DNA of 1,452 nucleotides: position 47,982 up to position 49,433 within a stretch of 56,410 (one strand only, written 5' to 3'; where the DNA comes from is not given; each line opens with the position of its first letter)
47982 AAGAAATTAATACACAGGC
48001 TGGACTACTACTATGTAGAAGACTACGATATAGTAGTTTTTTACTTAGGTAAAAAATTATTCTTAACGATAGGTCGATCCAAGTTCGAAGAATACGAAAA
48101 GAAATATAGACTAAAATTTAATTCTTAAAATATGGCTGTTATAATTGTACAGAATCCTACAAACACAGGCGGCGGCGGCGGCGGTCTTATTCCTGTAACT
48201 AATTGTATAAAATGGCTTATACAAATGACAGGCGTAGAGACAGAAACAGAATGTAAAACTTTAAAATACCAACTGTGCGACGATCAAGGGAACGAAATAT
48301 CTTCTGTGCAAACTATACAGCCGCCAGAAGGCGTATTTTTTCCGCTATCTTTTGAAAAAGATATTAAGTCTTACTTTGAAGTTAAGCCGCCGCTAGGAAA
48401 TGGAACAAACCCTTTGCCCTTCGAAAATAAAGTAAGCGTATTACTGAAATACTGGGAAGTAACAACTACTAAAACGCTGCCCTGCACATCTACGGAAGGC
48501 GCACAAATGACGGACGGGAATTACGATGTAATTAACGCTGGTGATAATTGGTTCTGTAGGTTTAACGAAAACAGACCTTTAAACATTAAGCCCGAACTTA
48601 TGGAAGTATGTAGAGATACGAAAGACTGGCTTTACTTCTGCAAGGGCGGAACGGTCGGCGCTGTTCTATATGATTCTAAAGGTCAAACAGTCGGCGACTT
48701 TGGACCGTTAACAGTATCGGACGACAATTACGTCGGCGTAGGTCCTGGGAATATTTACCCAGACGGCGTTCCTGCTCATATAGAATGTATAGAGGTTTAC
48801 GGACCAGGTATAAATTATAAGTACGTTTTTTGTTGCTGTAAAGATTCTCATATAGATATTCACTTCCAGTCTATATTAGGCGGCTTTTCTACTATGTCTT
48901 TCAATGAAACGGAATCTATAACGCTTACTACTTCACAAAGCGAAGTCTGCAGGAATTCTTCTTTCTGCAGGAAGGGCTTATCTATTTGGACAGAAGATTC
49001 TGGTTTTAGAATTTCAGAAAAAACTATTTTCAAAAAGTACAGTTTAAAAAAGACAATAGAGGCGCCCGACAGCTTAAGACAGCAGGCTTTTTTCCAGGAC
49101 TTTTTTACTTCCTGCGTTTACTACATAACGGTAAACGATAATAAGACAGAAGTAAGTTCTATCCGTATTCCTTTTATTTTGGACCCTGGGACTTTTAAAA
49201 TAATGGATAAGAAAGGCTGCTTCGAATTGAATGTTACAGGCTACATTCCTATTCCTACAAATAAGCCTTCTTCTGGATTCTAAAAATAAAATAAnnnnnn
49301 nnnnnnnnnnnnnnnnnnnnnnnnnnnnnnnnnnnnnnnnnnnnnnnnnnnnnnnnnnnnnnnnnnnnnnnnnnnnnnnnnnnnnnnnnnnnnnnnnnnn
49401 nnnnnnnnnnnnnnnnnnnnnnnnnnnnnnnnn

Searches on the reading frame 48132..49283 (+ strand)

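Call 34: search_protein_families(library=phrogs, proteins=[window:48132-49283:+], max_evalue=0.001)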
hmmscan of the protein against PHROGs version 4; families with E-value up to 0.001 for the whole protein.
window:48132-49283:+ (383 aa): 0 families

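Call 79: search_protein_families(library=pfam, proteins=[window:48132-49283:+], max_evalue=0.01)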
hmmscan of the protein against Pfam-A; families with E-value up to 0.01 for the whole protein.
window:48132-49283:+ (383 aa): 1 family
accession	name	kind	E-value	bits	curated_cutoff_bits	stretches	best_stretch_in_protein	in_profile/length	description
PF10000.15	ACT_3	-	0.0014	18.9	25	1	230-270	21-56/70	ACT domain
